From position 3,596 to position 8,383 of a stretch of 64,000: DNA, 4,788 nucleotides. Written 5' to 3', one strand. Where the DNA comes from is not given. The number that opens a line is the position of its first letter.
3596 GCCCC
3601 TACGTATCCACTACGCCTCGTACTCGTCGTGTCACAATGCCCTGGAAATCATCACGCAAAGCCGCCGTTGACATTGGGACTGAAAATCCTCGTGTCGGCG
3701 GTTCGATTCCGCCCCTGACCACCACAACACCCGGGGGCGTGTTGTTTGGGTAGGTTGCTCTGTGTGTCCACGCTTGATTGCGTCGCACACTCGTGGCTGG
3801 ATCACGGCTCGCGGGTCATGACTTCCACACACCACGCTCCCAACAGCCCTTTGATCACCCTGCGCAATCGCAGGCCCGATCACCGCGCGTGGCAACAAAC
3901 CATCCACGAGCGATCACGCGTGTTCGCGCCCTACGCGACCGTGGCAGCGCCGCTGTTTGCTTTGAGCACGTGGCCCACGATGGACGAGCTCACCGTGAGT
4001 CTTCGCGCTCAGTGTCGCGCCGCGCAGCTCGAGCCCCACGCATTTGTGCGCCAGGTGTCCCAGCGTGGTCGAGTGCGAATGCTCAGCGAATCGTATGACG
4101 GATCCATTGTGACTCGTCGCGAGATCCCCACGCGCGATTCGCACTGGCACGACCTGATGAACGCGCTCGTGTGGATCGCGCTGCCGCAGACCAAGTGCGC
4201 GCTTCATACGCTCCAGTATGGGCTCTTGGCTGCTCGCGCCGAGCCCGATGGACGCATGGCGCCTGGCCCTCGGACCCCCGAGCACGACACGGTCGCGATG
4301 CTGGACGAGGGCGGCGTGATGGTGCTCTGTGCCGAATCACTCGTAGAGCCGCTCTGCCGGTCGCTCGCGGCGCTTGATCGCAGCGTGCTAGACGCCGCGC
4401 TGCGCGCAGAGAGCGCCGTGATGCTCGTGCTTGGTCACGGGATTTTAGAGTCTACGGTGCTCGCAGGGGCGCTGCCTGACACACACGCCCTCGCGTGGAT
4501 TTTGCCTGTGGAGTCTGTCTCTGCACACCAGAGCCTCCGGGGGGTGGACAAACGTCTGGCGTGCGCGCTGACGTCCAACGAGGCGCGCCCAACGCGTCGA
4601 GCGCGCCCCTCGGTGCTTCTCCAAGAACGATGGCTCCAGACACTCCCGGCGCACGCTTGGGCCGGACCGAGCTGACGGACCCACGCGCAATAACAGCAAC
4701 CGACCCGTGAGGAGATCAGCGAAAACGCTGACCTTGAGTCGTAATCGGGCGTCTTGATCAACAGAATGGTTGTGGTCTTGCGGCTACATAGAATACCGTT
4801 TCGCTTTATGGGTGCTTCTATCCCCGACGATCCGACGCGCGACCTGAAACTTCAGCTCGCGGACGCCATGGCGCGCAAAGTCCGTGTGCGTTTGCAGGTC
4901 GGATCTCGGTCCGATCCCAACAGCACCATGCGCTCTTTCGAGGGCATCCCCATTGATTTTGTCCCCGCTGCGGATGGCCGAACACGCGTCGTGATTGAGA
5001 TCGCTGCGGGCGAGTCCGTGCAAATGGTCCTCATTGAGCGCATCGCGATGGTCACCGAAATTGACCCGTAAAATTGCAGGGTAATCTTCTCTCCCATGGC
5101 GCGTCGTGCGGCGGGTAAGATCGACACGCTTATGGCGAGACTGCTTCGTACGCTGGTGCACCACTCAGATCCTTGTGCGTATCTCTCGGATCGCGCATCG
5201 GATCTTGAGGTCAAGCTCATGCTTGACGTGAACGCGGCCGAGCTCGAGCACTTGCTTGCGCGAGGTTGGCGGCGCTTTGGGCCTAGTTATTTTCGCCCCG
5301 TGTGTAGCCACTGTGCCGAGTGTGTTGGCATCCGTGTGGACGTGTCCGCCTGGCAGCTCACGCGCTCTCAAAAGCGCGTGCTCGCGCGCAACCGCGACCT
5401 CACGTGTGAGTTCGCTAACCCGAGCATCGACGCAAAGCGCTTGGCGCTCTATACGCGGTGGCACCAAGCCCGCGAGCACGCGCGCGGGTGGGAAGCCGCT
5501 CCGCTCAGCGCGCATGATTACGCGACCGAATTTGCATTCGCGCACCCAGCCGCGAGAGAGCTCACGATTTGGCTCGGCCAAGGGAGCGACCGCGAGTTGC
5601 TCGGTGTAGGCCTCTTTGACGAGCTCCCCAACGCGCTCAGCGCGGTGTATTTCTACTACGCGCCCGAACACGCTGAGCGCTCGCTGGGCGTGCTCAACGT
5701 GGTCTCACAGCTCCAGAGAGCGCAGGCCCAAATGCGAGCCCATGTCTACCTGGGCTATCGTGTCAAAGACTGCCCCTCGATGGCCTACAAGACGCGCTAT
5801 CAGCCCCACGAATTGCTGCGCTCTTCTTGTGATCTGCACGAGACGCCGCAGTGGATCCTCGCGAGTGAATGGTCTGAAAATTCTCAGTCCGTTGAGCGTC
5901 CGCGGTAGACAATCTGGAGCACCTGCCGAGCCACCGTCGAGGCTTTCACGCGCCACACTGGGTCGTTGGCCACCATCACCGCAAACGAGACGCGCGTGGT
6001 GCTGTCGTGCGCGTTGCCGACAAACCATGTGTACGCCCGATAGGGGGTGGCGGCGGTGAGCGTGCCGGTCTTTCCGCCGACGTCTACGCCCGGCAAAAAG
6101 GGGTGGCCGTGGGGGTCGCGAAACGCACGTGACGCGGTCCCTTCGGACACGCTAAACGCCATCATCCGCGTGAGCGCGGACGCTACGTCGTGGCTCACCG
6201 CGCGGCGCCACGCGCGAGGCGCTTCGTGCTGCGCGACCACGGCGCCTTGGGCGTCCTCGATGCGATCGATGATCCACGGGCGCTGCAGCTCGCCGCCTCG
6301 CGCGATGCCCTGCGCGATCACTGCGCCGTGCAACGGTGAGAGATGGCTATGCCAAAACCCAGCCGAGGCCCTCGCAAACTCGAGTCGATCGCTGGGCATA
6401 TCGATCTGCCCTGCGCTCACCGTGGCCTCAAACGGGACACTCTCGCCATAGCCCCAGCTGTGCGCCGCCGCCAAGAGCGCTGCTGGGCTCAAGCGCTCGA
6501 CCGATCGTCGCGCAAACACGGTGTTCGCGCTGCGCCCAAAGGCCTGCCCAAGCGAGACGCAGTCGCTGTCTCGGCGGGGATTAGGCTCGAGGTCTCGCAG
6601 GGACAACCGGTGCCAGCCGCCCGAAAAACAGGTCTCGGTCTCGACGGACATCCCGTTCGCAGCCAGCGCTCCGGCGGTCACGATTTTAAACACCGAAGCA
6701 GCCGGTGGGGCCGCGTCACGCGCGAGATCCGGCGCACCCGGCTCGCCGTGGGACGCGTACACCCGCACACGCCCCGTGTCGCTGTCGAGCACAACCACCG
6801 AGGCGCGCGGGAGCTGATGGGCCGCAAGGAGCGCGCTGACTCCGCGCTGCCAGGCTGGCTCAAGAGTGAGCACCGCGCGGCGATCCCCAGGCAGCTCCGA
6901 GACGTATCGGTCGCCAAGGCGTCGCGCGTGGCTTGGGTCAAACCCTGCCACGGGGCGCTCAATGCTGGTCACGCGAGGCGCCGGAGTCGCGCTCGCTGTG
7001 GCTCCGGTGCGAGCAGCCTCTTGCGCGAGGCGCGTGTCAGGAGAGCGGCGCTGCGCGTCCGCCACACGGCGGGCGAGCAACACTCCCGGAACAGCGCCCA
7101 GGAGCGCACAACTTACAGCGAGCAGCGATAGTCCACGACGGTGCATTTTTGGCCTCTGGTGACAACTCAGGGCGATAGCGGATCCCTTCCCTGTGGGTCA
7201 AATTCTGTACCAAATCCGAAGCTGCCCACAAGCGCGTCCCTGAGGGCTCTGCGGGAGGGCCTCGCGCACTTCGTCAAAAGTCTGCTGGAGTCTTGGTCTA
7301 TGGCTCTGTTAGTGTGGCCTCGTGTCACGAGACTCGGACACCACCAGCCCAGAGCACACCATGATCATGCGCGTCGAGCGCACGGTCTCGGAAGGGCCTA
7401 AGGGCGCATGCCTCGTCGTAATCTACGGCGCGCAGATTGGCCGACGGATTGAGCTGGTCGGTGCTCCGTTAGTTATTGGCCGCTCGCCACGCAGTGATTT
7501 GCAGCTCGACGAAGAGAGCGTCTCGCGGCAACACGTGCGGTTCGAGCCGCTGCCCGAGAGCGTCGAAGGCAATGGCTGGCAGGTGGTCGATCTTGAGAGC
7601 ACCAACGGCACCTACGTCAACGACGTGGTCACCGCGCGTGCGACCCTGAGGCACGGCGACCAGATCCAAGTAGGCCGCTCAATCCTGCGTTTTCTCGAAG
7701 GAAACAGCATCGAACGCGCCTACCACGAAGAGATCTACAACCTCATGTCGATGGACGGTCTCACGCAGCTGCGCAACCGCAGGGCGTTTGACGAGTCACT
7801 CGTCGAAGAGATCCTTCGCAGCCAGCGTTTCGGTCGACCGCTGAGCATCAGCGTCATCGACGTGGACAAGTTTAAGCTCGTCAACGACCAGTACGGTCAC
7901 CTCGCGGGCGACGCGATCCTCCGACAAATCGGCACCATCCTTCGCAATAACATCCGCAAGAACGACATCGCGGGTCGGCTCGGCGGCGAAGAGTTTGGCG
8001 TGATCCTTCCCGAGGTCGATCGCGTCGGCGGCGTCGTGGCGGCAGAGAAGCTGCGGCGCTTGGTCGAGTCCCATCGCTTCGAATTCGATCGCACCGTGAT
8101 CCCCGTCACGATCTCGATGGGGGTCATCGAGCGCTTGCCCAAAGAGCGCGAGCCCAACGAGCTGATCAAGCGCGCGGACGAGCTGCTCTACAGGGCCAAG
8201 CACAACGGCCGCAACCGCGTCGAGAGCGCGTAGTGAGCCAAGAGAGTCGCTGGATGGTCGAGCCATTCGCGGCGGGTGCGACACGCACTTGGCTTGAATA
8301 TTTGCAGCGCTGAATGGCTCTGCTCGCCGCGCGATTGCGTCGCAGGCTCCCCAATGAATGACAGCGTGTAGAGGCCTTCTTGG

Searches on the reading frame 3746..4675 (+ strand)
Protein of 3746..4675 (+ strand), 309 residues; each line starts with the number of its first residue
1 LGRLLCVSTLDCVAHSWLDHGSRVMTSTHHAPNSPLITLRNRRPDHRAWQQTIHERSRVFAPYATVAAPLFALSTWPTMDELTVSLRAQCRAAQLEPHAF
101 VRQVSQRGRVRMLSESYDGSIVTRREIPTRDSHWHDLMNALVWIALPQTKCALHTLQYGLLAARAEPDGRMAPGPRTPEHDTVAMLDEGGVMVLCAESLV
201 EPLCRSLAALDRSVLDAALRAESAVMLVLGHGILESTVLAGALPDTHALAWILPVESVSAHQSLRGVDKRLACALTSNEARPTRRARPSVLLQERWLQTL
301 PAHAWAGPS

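Call 88: search_protein_families(library=pfam, proteins=[window:3746-4675:+], max_evalue=0.001)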
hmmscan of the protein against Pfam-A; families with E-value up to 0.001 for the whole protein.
window:3746-4675:+ (309 aa): 1 family
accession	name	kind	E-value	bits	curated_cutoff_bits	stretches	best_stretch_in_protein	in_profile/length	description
PF11227.13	DUF3025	-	4.7e-23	82.5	25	1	112-285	11-181/213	Protein of unknown function (DUF3025)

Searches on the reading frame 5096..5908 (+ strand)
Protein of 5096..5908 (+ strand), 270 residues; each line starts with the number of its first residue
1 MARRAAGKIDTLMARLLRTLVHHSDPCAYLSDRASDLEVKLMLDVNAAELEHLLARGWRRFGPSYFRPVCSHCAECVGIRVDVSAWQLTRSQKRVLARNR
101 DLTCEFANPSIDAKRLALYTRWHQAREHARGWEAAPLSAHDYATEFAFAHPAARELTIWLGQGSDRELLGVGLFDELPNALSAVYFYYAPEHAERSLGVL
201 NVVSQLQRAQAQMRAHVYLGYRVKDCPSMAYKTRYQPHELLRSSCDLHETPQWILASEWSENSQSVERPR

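Call 88: search_protein_families(library=pfam, proteins=[window:5096-5908:+], max_evalue=0.001)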
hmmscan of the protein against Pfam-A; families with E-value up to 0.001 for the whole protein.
window:5096-5908:+ (270 aa): 2 families
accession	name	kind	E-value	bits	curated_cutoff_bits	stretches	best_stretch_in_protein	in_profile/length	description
PF04377.21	ATE_C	-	8.3e-28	97.9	25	1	116-241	3-121/122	Arginine-tRNA-protein transferase, C terminus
PF04376.19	ATE_N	-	4.2e-17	62.6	27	1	26-94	2-72/72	Arginine-tRNA-protein transferase, N terminus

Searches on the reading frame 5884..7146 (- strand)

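Call 88: search_protein_families(library=pfam, proteins=[window:5884-7146:-], max_evalue=0.001)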
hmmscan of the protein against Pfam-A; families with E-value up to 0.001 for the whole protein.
window:5884-7146:- (420 aa): 1 family
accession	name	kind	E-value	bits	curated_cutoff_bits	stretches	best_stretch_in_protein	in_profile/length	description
PF00905.27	Transpeptidase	-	3.6e-29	102.4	22.1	1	116-407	2-291/299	Penicillin binding protein transpeptidase domain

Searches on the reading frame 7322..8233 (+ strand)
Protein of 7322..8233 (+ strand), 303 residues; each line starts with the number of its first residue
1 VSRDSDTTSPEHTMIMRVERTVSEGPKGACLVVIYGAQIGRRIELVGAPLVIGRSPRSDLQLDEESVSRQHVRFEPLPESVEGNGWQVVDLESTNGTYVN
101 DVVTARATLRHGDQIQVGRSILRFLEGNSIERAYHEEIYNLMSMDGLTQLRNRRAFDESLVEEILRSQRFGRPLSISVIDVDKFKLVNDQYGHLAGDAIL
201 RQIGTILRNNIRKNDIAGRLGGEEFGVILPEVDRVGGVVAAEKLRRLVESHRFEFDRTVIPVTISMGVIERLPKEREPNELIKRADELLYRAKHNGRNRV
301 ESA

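Call 88: search_protein_families(library=pfam, proteins=[window:7322-8233:+], max_evalue=0.001)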
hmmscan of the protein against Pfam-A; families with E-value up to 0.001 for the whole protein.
window:7322-8233:+ (303 aa): 3 families
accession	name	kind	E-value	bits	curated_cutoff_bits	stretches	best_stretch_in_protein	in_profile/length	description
PF00990.26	GGDEF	-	3.3e-44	150.9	23.8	1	143-299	2-161/161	Diguanylate cyclase, GGDEF domain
PF00498.31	FHA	-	1.2e-17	64.5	20.7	1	51-118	2-67/67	FHA domain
PF16697.10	Yop-YscD_cpl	-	5.2e-13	49.5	33.2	1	33-124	2-90/94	Inner membrane component of T3SS, cytoplasmic domain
